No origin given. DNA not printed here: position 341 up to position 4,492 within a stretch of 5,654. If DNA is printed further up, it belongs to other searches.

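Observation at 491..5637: Translationally coupled pair: unknown 437-aa protein + Zn-rich helicase-DUF1998 fusion, a candidate undescribed (Druantia-III/DISARM-core-like) defence system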

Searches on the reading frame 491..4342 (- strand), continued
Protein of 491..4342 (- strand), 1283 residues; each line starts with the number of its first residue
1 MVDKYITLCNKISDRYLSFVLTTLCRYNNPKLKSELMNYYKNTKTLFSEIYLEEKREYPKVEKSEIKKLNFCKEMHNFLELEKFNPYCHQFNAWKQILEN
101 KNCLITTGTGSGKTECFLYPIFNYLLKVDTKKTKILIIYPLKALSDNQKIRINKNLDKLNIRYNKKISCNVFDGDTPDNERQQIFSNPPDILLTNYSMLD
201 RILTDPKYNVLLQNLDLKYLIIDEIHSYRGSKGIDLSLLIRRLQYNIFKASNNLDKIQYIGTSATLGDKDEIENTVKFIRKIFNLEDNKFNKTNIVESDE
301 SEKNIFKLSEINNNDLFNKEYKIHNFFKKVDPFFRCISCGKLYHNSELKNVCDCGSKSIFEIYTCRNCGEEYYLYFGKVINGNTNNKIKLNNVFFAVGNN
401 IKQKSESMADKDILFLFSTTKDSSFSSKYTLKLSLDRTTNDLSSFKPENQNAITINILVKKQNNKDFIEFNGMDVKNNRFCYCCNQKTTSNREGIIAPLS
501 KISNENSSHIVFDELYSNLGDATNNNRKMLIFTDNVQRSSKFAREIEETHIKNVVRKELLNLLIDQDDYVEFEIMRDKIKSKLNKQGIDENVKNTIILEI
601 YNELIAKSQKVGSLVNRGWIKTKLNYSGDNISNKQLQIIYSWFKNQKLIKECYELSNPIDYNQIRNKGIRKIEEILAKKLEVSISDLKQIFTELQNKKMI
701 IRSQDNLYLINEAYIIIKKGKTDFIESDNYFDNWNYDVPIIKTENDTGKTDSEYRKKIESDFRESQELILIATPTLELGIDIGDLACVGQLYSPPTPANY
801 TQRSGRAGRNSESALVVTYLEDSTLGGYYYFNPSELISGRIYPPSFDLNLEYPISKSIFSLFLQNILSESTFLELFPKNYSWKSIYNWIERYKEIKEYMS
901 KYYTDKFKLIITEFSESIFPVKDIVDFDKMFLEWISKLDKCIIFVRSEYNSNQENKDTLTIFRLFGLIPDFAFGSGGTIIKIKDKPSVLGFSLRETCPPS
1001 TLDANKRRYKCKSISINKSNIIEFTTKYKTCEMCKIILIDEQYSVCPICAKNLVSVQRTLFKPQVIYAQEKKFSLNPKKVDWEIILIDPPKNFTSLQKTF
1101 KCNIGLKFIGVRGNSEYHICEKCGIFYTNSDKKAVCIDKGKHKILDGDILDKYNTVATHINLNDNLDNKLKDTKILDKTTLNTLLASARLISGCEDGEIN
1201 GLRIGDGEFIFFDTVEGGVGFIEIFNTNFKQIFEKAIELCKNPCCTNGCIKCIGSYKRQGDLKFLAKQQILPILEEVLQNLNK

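Call 19: find_encoding_contigs(protein=P0019, flank=10000, max_places=3)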
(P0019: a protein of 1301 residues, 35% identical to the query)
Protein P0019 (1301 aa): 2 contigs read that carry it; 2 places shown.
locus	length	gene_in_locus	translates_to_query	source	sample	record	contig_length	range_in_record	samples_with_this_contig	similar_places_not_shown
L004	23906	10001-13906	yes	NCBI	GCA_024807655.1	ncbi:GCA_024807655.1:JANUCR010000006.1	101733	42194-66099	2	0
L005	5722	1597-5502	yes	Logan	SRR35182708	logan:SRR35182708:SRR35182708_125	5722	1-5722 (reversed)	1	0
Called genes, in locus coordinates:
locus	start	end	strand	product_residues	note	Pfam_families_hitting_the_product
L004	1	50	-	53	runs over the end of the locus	PF09853:DUF2080 (weak)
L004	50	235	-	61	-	PF09853:DUF2080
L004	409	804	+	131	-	PF01638:HxlR (weak), PF03551:PadR (weak)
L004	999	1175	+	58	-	-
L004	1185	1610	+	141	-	-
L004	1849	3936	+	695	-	PF12161:HsdM_N, PF02384:N6_Mtase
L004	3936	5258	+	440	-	PF01420:Methylase_S (weak)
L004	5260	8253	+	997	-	PF04313:HSDR_N, PF04851:ResIII, PF00270:DEAD (weak), PF18766:SWI2_SNF2, PF22679:T1R_D3-like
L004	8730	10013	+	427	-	-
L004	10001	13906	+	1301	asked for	PF04851:ResIII, PF00270:DEAD, PF27116:YjiV_N, PF00271:Helicase_C, PF09369:MZB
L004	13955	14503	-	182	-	PF00239:Resolvase, PF02796:HTH_7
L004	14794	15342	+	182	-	PF00239:Resolvase, PF02796:HTH_7 (weak)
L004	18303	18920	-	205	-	PF01930:Cas_Cas4, PF12705:PDDEXK_1, PF06023:Csa1 (weak)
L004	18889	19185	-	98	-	PF09827:CRISPR_Cas2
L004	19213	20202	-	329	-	PF01867:Cas_Cas1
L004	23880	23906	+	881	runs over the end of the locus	PF04851:ResIII, PF00270:DEAD (weak), PF00271:Helicase_C (weak), PF22590:Cas3-like_C_2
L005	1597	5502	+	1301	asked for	PF04851:ResIII, PF00270:DEAD, PF27116:YjiV_N, PF00271:Helicase_C, PF09369:MZB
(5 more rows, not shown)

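Call 20: find_encoding_contigs(protein=P0010, flank=10000, max_places=3)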
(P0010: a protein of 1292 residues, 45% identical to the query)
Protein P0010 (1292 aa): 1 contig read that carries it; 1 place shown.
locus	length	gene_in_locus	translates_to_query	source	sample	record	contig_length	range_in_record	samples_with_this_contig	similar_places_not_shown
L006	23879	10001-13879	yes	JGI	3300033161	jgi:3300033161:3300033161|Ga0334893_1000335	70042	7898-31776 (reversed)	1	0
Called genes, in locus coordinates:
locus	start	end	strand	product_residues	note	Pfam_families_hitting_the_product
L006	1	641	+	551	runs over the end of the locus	PF03235:GmrSD_N, PF07510:GmrSD_C (weak)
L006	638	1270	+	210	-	-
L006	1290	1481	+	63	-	-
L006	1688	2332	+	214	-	-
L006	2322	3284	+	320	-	PF08843:AbiEii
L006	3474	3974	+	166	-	-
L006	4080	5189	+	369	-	-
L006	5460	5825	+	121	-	-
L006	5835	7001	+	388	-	-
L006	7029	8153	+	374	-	-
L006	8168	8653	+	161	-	PF08939:Bles03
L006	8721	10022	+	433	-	-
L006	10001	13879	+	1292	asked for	PF00270:DEAD, PF04851:ResIII, PF00271:Helicase_C, PF09369:MZB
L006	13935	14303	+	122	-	PF12643:MazG-like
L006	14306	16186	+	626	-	PF04851:ResIII (faint), PF09848:SLFN-g3_helicase, PF13401:AAA_22 (weak)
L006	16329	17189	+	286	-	PF09521:RE_NgoPII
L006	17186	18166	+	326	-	PF00145:DNA_methylase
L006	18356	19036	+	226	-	-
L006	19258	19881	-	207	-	-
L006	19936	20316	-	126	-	-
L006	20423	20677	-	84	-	-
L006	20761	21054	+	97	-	-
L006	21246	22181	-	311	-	-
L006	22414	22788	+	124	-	-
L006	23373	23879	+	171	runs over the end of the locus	PF00583:Acetyltransf_1, PF13508:Acetyltransf_7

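Call 48: find_encoding_contigs(protein=P0025, flank=8000, max_places=2)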
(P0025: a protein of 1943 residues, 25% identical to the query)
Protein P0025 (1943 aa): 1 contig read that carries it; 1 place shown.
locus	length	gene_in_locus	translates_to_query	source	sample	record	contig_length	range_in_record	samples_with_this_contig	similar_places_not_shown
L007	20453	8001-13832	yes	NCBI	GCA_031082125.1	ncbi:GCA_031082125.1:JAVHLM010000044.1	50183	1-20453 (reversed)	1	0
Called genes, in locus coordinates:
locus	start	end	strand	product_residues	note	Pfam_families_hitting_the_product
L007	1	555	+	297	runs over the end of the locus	PF13091:PLDc_2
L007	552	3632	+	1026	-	PF04851:ResIII, PF00176:SNF2-rel_dom, PF00270:DEAD, PF00271:Helicase_C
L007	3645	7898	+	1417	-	PF02384:N6_Mtase (weak), PF20473:MmeI_Mtase, PF07669:Eco57I, PF02384:N6_Mtase (weak), PF12950:TaqI_C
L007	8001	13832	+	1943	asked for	PF00270:DEAD, PF04851:ResIII, PF00271:Helicase_C, PF09369:MZB, PF16565:MIT_C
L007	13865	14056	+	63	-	PF03050:DDE_Tnp_IS66 (weak)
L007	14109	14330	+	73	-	-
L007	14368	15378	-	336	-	-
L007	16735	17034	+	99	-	-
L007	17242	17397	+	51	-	PF15919:HicB_lk_antitox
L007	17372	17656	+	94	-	PF15919:HicB_lk_antitox (weak)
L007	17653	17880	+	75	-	PF07927:HicA_toxin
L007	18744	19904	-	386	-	PF14319:Zn_Tnp_IS91, PF04986:Y2_Tnp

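Call 57: search_protein_families(library=pfam, proteins=[L006:5835-7001:+], max_evalue=0.01)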
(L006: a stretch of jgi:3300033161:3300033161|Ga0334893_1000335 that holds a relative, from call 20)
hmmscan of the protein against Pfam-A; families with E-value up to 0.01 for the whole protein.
L006:5835-7001:+ (388 aa): 2 families
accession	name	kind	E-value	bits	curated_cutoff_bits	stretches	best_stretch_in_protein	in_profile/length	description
PF04471.18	Mrr_cat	-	0.00039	21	21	1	17-120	6-111/115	Restriction endonuclease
PF08378.17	NERD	-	0.0027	18.6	22.1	1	17-82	2-79/111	Nuclease-related domain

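Call 58: find_encoding_contigs(protein=P0086, flank=6000, max_places=2)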
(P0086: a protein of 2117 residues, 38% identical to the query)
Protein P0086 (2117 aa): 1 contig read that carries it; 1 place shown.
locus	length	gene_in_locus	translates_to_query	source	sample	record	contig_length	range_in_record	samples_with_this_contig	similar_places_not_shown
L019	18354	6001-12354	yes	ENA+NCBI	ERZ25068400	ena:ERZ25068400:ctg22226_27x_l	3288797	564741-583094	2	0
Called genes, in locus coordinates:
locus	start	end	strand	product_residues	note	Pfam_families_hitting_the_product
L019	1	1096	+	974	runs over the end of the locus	PF04851:ResIII, PF00176:SNF2-rel_dom, PF00270:DEAD, PF00271:Helicase_C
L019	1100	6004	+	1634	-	PF02384:N6_Mtase (faint), PF07669:Eco57I (weak)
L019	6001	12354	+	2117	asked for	PF00270:DEAD, PF04851:ResIII (weak), PF00271:Helicase_C, PF09369:MZB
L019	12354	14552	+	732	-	PF00270:DEAD (faint), PF00580:UvrD-helicase, PF13245:AAA_19, PF13538:UvrD_C_2 (faint), PF13361:UvrD_C (weak), PF13087:AAA_12 (weak), PF13361:UvrD_C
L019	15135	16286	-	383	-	PF13173:AAA_14, PF13635:DUF4143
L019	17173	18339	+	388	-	-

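Call 60: search_protein_families(library=padloc, proteins=[L006:14306-16186:+, L006:13935-14303:+], max_evalue=0.01)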
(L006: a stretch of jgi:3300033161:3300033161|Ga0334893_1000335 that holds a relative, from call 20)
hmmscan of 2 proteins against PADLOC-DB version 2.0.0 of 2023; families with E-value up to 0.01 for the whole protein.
L006:14306-16186:+ (626 aa): 6 families
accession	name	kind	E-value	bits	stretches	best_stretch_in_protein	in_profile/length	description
PDLC05014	PDC-S41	-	2.2e-18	63.9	2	3-100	5-91/657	-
PDLC02350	AbiO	-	9.7e-15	52.3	1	234-467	174-372/468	AbiO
PDLC02372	Nhi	-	1.7e-13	48.1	1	258-419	198-332/470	-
PDLC04140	mad8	-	2.8e-05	21.8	1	261-419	25-145/314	mads_8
PDLC01087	C3a187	-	0.0022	14.9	1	74-142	43-107/559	NERD+UvrD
PDLC01439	typeIV_DinG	-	0.0046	13.7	0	261-281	33-52/575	CAS-IV-A; associated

L006:13935-14303:+ (122 aa): 0 families

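Call 73: search_solved_structures(query=window:491-4342:-, max_evalue=0.001)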
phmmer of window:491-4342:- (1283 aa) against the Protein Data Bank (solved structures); distinct sequences matched with E-value up to 0.001: 50.
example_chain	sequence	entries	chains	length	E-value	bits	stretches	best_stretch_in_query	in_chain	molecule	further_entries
9tu7_Y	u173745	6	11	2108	3.7e-41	144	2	86-279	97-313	DEAD/DEAH box helicase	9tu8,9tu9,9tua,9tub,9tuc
6znp_A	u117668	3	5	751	8.6e-32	113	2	86-272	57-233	Uncharacterized ATP-dependent helicase YprA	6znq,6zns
5v9x_A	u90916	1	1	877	2.3e-22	81.7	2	87-271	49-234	ATP-dependent DNA helicase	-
7lhl_A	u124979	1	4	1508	9.8e-22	79.6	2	87-271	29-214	ATP-dependent DNA helicase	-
9wae_A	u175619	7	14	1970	8.5e-21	76.5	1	768-846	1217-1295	Helicase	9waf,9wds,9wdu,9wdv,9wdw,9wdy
2zu6_A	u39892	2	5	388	6.7e-08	33.8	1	655-819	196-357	Eukaryotic initiation factor 4A-I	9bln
9dts_A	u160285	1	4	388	6.7e-08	33.8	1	655-819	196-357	Eukaryotic initiation factor 4A-I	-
6xki_A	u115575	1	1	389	6.8e-08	33.8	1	655-819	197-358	Eukaryotic initiation factor 4A-I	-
5zc9_A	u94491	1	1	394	7.2e-08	33.7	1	655-819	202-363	Eukaryotic initiation factor 4A-I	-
7ppz_B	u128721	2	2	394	7.2e-08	33.7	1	655-819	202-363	Eukaryotic initiation factor 4A-I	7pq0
6zmw_j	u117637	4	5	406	8.1e-08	33.6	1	655-819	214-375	Eukaryotic initiation factor 4A-I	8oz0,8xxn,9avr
3eiq_A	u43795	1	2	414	8.7e-08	33.4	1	655-819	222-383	Eukaryotic initiation factor 4A-I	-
8huj_A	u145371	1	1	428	9.9e-08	33.3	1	655-819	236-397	Eukaryotic initiation factor 4A-I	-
5ivl_B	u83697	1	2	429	2.1e-07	32.2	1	662-852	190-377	DEAD-box ATP-dependent RNA helicase CshA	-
1hv8_A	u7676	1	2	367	2.5e-07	31.9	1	751-817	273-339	PUTATIVE ATP-DEPENDENT RNA HELICASE MJ0669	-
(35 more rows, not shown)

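Call 90: search_protein_families(library=padloc, proteins=[P0021, P0022, P0026, P0040, P0019, P0034], max_evalue=1e-40)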
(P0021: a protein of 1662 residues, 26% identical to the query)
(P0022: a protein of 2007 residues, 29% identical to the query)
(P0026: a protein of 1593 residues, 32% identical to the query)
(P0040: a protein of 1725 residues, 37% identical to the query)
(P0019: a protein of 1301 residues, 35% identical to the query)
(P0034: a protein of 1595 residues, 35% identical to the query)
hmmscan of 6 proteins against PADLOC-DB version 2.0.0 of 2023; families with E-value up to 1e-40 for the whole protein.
P0021 (1662 aa): 7 families
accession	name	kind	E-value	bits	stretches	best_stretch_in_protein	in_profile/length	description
PDLC00013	DruE1|DruE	-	5.5e-170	566.2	1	184-1585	267-1723/1776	SNF2 family N-terminal domain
PDLC00037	DruE3|DruE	-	1.9e-155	518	2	25-663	32-694/2055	SNF2 family N-terminal domain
PDLC00015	DruE2|DruE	-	2.5e-118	394.8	0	856-1048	1057-1269/1887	SNF2 family N-terminal domain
PDLC00051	DruE4|DruE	-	1.6e-114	382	0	856-1048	1016-1223/1829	SNF2 family N-terminal domain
PDLC00014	DruE2|DruE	-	1.4e-112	375.5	0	823-1049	1052-1299/1928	SNF2 family N-terminal domain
PDLC00036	DruE3|DruE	-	2.4e-112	374.4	2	927-1548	1026-1663/2023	SNF2 family N-terminal domain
PDLC00035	DruE3|DruE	-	6.3e-111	370.1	2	86-652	103-683/1460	SNF2 family N-terminal domain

P0022 (2007 aa): 7 families
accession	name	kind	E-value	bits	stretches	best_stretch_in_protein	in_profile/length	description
PDLC00013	DruE1|DruE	-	4.5e-134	447.2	2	722-1648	725-1692/1776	SNF2 family N-terminal domain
PDLC00037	DruE3|DruE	-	3.3e-114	381.2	1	1054-1871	1047-1905/2055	SNF2 family N-terminal domain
PDLC00014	DruE2|DruE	-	9.9e-83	276.5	0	932-1580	1054-1742/1928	SNF2 family N-terminal domain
PDLC00015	DruE2|DruE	-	2.7e-81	272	0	953-1612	1049-1752/1887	SNF2 family N-terminal domain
PDLC00036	DruE3|DruE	-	1.7e-80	268.8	1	1065-1838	1046-1832/2023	SNF2 family N-terminal domain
PDLC00035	DruE3|DruE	-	4.2e-78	261.3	0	1070-1401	1061-1421/1460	SNF2 family N-terminal domain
PDLC00051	DruE4|DruE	-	8.9e-77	256.9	0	138-763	169-773/1829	SNF2 family N-terminal domain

P0026 (1593 aa): 7 families
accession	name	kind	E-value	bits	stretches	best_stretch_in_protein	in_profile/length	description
PDLC00013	DruE1|DruE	-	1.5e-160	534.9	1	179-1580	261-1671/1776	SNF2 family N-terminal domain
PDLC00037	DruE3|DruE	-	1.7e-142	475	2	981-1583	1032-1673/2055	SNF2 family N-terminal domain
PDLC00015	DruE2|DruE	-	3.7e-123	410.8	1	898-1585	1048-1772/1887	SNF2 family N-terminal domain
PDLC00014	DruE2|DruE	-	1.8e-114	381.8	0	186-716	305-864/1928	SNF2 family N-terminal domain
PDLC00036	DruE3|DruE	-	1.4e-106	355.3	2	982-1583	1026-1649/2023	SNF2 family N-terminal domain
PDLC00051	DruE4|DruE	-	1.3e-103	345.8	0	906-1109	1012-1229/1829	SNF2 family N-terminal domain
PDLC00035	DruE3|DruE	-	4.5e-98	327.5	2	78-331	97-357/1460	SNF2 family N-terminal domain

P0040 (1725 aa): 7 families
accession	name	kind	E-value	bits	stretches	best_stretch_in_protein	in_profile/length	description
PDLC00037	DruE3|DruE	-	2.2e-103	345.3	2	38-280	46-310/2055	SNF2 family N-terminal domain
PDLC00013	DruE1|DruE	-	1.4e-87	293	0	984-1362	1080-1441/1776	SNF2 family N-terminal domain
PDLC00035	DruE3|DruE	-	2.1e-83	278.9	1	41-367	50-395/1460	SNF2 family N-terminal domain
PDLC00015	DruE2|DruE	-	2.4e-78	262.2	0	989-1336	1173-1490/1887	SNF2 family N-terminal domain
PDLC00014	DruE2|DruE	-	3.8e-78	261.3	0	993-1088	1206-1301/1928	SNF2 family N-terminal domain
PDLC00051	DruE4|DruE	-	1.7e-71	239.4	0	983-1167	1121-1310/1829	SNF2 family N-terminal domain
PDLC00036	DruE3|DruE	-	1.7e-69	232.3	0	68-301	69-314/2023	SNF2 family N-terminal domain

P0019 (1301 aa): 8 families
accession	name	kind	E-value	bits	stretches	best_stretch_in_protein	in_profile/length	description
PDLC00013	DruE1|DruE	-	2.4e-78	262.4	0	3-153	4-168/1776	SNF2 family N-terminal domain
PDLC00037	DruE3|DruE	-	2.5e-75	252.3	1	21-316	21-352/2055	SNF2 family N-terminal domain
PDLC00036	DruE3|DruE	-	1.8e-60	202.4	1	10-292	9-314/2023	SNF2 family N-terminal domain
PDLC00051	DruE4|DruE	-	1.4e-56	189.9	0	10-128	10-136/1829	SNF2 family N-terminal domain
PDLC00015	DruE2|DruE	-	2.5e-50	169.3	0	13-127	12-139/1887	SNF2 family N-terminal domain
PDLC00035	DruE3|DruE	-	9.6e-50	167.3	0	84-273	101-306/1460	SNF2 family N-terminal domain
PDLC00014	DruE2|DruE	-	6.8e-45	151.1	0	12-125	10-148/1928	SNF2 family N-terminal domain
PDLC02503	BrxHI|BrxHII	-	1.9e-41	140.1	0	95-279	34-206/698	BrxHI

P0034 (1595 aa): 7 families
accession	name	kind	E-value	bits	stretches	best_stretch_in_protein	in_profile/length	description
PDLC00013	DruE1|DruE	-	1.1e-146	489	1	179-1578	261-1674/1776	SNF2 family N-terminal domain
PDLC00037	DruE3|DruE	-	1.7e-131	438.6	2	983-1578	1033-1673/2055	SNF2 family N-terminal domain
PDLC00015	DruE2|DruE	-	8.5e-109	363.2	0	908-1106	1056-1271/1887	SNF2 family N-terminal domain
PDLC00014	DruE2|DruE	-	2.7e-108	361.3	0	897-1105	1073-1299/1928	SNF2 family N-terminal domain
PDLC00036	DruE3|DruE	-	2.1e-100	334.8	1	83-289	93-304/2023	SNF2 family N-terminal domain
PDLC00051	DruE4|DruE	-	1e-96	323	0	911-1109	1016-1228/1829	SNF2 family N-terminal domain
PDLC00035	DruE3|DruE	-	3e-88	294.9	1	79-287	99-316/1460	SNF2 family N-terminal domain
